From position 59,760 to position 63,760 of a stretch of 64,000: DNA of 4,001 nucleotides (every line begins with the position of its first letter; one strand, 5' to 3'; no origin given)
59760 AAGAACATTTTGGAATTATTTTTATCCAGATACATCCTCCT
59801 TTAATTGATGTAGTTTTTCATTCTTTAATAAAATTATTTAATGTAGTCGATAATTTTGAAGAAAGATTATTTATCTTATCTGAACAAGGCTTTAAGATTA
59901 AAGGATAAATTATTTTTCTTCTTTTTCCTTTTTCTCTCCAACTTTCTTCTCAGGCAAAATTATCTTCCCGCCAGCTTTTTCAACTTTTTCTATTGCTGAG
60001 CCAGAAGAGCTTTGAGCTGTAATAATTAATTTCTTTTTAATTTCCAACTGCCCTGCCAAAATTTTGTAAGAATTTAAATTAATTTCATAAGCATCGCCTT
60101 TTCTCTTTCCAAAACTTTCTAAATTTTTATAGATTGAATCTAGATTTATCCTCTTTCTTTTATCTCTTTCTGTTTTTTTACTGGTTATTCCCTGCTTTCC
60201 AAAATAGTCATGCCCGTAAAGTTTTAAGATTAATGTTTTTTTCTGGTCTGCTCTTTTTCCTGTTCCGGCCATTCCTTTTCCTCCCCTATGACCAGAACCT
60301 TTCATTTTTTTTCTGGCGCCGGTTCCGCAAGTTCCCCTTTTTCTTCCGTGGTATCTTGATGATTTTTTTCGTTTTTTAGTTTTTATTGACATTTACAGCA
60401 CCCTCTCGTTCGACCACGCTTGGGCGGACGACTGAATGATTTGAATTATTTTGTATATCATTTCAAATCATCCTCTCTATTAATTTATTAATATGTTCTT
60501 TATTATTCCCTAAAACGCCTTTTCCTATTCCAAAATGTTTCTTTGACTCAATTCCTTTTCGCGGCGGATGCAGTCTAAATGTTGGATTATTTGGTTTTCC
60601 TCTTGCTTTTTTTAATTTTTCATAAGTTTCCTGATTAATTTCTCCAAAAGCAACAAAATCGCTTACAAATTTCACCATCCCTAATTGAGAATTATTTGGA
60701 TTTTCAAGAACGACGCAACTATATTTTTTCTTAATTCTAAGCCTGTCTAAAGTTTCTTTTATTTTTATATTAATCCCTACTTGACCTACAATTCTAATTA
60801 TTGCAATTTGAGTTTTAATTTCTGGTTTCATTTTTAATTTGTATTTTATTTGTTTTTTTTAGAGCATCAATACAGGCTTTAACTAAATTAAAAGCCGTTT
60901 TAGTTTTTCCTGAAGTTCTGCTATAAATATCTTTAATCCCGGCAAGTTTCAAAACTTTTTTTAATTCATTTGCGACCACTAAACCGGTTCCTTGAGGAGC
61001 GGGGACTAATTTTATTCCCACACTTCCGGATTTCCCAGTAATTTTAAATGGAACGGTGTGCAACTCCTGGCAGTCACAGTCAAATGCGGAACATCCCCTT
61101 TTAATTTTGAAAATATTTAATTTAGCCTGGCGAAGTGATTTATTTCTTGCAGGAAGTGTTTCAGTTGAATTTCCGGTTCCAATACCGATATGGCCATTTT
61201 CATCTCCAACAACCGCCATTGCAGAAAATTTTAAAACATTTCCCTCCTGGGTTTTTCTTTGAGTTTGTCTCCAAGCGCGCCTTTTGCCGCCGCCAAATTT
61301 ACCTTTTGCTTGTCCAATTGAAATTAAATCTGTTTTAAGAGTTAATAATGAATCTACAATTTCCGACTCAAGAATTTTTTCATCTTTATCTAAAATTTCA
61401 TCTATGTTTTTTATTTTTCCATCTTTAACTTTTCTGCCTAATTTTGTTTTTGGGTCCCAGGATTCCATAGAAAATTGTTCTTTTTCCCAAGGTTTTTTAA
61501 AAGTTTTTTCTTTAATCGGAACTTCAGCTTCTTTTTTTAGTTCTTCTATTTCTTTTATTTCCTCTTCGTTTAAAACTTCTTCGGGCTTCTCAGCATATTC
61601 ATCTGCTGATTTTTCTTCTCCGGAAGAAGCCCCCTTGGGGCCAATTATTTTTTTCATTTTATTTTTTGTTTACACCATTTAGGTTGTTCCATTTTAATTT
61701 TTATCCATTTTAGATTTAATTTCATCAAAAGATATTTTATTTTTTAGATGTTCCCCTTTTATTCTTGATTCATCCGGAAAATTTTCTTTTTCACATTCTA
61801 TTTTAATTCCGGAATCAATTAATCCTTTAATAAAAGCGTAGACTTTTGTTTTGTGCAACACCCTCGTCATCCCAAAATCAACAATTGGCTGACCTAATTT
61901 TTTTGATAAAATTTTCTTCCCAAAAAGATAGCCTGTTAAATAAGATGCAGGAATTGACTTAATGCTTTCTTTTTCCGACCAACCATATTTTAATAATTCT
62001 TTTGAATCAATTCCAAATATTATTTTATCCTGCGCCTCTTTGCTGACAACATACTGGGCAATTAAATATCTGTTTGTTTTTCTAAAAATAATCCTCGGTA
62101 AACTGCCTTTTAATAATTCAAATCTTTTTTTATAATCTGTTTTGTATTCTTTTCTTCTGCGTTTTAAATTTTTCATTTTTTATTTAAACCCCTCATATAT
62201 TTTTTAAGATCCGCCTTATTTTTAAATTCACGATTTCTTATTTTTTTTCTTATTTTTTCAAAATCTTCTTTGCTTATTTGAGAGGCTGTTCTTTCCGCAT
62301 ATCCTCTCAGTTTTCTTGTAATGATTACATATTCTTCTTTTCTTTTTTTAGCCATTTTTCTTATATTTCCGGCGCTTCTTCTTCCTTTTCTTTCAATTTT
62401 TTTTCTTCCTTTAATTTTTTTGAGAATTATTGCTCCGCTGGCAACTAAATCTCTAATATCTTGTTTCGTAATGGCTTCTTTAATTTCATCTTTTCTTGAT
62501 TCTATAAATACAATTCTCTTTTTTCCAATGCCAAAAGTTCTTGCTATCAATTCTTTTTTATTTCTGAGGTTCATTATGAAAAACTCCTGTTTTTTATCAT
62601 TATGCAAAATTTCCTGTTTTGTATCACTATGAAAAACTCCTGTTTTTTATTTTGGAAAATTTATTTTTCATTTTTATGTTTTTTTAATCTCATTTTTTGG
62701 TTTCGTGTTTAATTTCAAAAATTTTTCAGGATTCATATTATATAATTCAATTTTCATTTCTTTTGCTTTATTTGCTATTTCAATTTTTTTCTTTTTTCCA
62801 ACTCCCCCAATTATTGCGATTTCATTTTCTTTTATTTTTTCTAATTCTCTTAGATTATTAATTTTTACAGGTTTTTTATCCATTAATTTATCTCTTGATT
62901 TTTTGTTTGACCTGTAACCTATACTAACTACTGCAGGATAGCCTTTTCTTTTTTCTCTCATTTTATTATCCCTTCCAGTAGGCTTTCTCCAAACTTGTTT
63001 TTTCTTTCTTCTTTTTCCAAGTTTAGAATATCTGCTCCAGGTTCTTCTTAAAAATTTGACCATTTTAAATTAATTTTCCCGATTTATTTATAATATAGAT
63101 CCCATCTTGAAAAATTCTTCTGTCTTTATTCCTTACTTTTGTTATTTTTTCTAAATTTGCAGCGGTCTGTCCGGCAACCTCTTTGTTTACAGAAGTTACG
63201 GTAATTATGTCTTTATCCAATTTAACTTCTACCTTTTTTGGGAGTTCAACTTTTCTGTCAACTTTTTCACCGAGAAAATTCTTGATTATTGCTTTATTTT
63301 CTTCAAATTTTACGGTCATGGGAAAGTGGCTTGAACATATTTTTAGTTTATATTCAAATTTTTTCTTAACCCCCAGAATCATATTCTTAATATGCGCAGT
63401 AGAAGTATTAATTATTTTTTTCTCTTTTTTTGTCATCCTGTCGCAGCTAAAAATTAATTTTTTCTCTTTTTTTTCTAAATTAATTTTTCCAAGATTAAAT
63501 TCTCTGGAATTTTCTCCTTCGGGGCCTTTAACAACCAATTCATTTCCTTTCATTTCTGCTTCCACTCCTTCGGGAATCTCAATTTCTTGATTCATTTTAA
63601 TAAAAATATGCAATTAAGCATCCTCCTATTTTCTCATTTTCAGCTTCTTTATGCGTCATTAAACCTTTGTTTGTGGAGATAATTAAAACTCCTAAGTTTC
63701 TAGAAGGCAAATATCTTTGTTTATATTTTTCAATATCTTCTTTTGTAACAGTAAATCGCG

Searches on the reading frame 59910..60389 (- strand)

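Call 10: search_protein_families(library=pfam, proteins=[window:59910-60389:-], max_evalue=0.0001)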
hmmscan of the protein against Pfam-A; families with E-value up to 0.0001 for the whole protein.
window:59910-60389:- (159 aa): 1 family
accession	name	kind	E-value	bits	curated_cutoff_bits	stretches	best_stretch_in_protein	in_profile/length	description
PF00828.25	Ribosomal_L27A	-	1.8e-09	38.3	21.5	1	81-143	2-71/72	Ribosomal proteins 50S-L15, 50S-L18e, 60S-L27A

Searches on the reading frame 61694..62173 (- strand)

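Call 10: search_protein_families(library=pfam, proteins=[window:61694-62173:-], max_evalue=0.0001)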
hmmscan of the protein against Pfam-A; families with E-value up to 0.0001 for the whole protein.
window:61694-62173:- (159 aa): 1 family
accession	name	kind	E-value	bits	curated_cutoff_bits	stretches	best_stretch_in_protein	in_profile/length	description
PF17144.9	Ribosomal_L5e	-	4.9e-16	59.7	27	1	4-91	7-99/163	Ribosomal large subunit proteins 60S L5, and 50S L18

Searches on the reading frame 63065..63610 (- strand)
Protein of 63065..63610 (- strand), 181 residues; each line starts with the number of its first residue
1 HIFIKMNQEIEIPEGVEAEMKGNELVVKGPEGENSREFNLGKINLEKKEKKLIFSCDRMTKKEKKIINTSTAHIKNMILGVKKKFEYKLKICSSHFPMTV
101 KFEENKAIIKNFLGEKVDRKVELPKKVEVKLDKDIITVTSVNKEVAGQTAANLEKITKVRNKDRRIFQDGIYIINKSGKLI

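Call 10: search_protein_families(library=pfam, proteins=[window:63065-63610:-], max_evalue=0.0001)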
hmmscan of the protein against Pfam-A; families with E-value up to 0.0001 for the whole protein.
window:63065-63610:- (181 aa): 1 family
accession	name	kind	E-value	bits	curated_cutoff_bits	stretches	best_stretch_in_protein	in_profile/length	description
PF00347.28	Ribosomal_L6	-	2.3e-24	86.4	27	2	12-83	1-79/80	Ribosomal protein L6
